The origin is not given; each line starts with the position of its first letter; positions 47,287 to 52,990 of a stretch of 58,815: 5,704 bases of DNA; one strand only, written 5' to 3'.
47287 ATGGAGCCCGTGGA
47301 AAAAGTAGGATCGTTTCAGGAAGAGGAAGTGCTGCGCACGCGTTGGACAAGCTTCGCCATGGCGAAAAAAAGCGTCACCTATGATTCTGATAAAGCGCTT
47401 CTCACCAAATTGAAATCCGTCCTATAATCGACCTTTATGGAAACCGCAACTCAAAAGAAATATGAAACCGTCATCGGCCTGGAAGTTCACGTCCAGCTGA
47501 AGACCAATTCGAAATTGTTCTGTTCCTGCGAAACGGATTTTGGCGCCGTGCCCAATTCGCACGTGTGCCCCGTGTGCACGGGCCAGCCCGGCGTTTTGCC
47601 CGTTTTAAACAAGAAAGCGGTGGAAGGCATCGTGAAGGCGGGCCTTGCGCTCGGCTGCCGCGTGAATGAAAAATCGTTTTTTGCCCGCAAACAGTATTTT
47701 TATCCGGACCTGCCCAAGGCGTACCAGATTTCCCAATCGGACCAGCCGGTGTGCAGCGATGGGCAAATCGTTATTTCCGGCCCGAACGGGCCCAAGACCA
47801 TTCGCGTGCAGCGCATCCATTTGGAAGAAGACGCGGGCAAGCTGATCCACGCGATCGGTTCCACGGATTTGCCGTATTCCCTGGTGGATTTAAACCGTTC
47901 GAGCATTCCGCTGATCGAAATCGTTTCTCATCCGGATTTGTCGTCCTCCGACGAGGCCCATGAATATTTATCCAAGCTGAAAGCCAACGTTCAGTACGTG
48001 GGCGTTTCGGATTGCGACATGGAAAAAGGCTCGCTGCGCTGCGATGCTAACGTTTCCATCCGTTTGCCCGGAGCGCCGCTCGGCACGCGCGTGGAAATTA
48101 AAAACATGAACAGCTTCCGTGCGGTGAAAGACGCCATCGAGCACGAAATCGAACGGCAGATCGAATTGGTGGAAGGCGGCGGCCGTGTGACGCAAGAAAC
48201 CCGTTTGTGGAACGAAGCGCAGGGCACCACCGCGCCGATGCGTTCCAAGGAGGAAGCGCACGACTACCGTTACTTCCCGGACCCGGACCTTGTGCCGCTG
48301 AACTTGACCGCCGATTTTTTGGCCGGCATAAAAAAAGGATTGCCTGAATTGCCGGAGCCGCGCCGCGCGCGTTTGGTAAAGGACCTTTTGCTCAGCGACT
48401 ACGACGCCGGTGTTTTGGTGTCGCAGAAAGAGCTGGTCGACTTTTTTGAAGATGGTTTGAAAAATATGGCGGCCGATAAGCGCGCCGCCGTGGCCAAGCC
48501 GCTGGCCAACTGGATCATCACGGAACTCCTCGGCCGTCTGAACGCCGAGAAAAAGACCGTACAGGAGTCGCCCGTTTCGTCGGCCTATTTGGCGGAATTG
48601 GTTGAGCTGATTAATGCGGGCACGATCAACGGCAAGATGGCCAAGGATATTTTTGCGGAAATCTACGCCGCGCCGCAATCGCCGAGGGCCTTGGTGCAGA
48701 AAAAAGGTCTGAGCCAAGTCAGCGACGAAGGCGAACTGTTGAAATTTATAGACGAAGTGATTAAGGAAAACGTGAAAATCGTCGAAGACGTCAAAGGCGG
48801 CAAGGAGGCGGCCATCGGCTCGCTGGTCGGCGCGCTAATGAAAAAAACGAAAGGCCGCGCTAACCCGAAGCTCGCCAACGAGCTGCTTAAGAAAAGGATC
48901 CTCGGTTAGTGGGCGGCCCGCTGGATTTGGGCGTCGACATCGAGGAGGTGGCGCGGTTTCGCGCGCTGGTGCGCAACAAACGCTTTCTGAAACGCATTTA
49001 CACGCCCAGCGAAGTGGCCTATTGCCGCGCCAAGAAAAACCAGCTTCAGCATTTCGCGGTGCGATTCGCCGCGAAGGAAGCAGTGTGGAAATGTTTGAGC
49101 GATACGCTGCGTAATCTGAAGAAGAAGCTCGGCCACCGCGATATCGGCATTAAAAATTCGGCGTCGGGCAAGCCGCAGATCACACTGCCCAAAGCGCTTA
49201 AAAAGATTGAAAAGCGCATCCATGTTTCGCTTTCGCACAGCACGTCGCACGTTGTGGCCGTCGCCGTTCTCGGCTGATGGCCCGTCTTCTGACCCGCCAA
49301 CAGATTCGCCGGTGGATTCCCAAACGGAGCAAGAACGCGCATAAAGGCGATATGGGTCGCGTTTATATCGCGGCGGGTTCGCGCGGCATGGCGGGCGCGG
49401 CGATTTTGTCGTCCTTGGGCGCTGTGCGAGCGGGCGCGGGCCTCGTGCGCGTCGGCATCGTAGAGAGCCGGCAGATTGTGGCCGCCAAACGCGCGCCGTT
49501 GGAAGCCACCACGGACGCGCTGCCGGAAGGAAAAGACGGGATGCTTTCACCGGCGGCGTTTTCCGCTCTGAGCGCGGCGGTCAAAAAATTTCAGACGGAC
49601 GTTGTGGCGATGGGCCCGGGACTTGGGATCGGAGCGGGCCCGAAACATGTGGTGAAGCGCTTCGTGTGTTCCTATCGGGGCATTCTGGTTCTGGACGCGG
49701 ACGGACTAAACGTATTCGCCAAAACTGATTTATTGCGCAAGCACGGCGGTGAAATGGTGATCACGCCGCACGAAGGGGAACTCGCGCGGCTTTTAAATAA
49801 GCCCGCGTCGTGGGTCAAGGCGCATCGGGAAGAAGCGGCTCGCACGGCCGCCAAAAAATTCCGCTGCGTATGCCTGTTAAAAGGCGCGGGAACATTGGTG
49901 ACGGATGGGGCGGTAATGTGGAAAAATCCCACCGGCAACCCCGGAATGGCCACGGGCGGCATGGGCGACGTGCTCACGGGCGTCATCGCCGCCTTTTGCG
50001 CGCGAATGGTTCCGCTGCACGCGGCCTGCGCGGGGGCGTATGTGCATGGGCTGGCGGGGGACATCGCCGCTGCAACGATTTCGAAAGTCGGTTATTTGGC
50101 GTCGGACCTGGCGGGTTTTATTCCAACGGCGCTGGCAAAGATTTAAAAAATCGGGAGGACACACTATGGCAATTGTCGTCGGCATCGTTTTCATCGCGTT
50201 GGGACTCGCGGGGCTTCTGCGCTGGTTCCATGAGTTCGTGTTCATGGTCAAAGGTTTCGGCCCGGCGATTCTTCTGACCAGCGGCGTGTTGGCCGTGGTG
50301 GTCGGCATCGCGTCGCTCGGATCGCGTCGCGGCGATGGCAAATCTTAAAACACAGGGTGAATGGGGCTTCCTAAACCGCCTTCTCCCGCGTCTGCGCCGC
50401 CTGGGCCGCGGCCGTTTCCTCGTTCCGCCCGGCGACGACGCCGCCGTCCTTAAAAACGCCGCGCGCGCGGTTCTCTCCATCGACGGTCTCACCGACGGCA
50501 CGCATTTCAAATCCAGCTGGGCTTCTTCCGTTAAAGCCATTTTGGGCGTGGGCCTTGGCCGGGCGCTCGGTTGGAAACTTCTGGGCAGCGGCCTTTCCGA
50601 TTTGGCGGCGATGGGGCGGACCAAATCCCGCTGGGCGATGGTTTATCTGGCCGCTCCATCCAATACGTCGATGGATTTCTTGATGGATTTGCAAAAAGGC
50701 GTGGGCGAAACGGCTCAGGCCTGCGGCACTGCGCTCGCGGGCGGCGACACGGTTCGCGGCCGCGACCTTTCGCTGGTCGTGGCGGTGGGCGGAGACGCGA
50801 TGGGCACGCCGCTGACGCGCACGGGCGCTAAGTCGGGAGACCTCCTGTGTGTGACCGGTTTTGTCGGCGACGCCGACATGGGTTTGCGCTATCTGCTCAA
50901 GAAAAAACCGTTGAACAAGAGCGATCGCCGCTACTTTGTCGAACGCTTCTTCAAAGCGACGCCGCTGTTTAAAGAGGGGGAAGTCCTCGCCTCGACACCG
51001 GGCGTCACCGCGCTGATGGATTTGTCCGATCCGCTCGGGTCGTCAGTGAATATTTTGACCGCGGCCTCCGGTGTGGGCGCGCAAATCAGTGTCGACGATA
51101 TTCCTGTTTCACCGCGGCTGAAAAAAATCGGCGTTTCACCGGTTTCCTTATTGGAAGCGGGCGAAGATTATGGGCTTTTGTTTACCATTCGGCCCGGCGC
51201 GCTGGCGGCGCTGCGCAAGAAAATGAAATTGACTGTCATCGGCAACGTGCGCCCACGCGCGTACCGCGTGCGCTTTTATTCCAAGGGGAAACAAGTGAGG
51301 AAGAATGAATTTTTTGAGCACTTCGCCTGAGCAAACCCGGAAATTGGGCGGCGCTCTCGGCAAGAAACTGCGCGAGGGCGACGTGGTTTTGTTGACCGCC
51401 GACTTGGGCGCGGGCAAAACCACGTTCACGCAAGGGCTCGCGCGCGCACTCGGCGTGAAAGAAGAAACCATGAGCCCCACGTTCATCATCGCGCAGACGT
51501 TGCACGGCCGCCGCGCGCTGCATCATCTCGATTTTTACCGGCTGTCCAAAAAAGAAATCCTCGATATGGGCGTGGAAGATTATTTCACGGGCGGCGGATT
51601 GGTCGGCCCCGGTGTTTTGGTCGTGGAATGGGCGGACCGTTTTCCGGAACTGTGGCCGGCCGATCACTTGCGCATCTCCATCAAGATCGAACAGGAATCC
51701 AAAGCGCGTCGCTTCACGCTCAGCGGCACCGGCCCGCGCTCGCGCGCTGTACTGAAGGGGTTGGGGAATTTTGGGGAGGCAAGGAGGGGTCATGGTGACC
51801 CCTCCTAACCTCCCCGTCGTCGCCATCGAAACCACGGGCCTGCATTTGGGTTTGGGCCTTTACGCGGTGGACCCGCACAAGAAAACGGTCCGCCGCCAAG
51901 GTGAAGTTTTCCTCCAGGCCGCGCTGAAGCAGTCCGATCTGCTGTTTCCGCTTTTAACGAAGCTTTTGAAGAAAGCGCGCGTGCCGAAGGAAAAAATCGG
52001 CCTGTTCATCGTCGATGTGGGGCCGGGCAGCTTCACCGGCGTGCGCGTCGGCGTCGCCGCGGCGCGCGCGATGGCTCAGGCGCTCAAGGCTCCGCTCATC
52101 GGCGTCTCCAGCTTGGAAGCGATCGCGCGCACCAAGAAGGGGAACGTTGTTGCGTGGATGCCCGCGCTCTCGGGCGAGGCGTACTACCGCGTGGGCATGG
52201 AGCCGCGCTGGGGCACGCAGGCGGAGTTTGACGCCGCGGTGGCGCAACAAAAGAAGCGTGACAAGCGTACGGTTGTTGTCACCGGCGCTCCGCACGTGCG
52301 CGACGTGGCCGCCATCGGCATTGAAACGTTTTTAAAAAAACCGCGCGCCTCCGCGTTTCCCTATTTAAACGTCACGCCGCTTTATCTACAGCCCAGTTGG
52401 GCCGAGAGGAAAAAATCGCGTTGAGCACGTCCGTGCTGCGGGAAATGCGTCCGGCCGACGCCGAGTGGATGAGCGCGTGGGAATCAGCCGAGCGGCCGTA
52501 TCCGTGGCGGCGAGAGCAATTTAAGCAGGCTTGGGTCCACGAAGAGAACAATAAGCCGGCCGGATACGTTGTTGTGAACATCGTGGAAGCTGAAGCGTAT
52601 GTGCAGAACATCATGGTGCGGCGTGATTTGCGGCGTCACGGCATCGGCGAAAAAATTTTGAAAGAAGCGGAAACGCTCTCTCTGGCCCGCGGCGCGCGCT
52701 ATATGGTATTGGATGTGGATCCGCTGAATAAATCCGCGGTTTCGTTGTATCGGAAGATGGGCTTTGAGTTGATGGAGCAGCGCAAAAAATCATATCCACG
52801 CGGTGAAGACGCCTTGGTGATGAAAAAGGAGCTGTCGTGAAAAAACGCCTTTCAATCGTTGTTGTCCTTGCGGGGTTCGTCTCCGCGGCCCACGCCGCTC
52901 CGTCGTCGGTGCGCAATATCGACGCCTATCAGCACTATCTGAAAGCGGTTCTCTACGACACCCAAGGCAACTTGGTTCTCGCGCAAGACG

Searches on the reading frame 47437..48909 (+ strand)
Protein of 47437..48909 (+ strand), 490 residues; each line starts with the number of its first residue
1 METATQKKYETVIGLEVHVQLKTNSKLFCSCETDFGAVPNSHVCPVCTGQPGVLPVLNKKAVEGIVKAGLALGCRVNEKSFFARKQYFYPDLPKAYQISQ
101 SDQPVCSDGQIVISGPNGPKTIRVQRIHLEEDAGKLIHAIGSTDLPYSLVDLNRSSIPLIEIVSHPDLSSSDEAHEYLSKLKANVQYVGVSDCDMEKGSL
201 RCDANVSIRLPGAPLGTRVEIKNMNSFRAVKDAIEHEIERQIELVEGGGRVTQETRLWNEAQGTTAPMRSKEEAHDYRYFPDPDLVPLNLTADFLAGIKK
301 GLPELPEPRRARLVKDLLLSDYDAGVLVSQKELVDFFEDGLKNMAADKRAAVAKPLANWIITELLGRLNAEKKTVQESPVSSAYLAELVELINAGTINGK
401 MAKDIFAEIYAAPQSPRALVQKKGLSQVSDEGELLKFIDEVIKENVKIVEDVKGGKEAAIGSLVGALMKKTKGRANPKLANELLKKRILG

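Call 27: search_protein_families(library=pfam, proteins=[window:47437-48909:+], max_evalue=0.001)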
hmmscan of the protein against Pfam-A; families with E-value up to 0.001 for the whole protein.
window:47437-48909:+ (490 aa): 2 families
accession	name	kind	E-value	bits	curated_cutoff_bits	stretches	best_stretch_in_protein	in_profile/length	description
PF02934.20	GatB_N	-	1.2e-119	399.1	23.4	1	11-295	1-276/277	GatB/GatE catalytic domain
PF02637.23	GatB_Yqey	-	1.8e-47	161.4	27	1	350-488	10-148/148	GatB domain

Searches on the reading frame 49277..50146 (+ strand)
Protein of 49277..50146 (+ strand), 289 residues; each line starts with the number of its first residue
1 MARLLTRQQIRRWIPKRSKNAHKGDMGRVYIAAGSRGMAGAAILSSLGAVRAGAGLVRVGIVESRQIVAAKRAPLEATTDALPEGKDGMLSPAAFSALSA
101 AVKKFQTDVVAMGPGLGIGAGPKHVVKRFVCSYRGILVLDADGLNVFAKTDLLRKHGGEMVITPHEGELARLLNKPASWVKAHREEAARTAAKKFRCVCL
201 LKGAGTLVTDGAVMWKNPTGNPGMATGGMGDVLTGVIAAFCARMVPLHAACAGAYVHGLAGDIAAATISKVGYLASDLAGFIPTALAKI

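Call 27: search_protein_families(library=pfam, proteins=[window:49277-50146:+], max_evalue=0.001)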
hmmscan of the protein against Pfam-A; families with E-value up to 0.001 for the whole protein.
window:49277-50146:+ (289 aa): 2 families
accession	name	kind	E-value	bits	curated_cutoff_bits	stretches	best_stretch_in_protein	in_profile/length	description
PF01256.23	Carb_kinase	-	1.8e-50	172.1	27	1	30-282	2-240/242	NAD(P)H-hydrate dehydratase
PF02110.20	HK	-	7.8e-06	25.9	27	1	185-267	141-225/247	Hydroxyethylthiazole kinase family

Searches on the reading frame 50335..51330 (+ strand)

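Call 27: search_protein_families(library=pfam, proteins=[window:50335-51330:+], max_evalue=0.001)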
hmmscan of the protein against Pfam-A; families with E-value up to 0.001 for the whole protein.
window:50335-51330:+ (331 aa): 2 families
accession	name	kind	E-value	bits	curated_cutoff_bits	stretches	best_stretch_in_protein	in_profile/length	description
PF00586.29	AIRS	-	1.8e-14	54.5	24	1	33-151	1-106/112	AIR synthase related protein, N-terminal domain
PF02769.27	AIRS_C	-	2.8e-07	31.3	23.1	1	166-308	1-148/156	AIR synthase related protein, C-terminal domain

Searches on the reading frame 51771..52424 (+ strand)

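Call 27: search_protein_families(library=pfam, proteins=[window:51771-52424:+], max_evalue=0.001)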
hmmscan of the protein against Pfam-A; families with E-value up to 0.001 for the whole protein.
window:51771-52424:+ (217 aa): 1 family
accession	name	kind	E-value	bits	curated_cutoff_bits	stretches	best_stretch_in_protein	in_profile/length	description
PF00814.31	TsaD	-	9.2e-18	65.3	24.8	1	51-135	26-116/264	tRNA N6-adenosine threonylcarbamoyltransferase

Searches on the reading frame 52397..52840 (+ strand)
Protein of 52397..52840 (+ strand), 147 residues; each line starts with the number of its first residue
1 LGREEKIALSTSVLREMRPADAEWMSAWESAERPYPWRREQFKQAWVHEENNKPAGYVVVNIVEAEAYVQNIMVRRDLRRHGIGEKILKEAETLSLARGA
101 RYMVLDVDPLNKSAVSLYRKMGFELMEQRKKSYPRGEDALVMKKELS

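Call 27: search_protein_families(library=pfam, proteins=[window:52397-52840:+], max_evalue=0.001)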
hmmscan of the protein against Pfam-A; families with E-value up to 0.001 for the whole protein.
window:52397-52840:+ (147 aa): 4 families
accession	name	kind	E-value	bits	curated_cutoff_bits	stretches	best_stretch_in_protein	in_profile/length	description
PF00583.31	Acetyltransf_1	-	1.5e-18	67.6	20.7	1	25-123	13-116/116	Acetyltransferase (GNAT) family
PF13508.13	Acetyltransf_7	-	7e-14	52.4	27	1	44-124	4-83/84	Acetyltransferase (GNAT) domain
PF13673.13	Acetyltransf_10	-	2.3e-11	44.2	23.6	1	42-131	30-115/128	Acetyltransferase (GNAT) domain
PF08445.16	FR47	-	3.8e-05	24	22.1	1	68-129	23-83/86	FR47-like protein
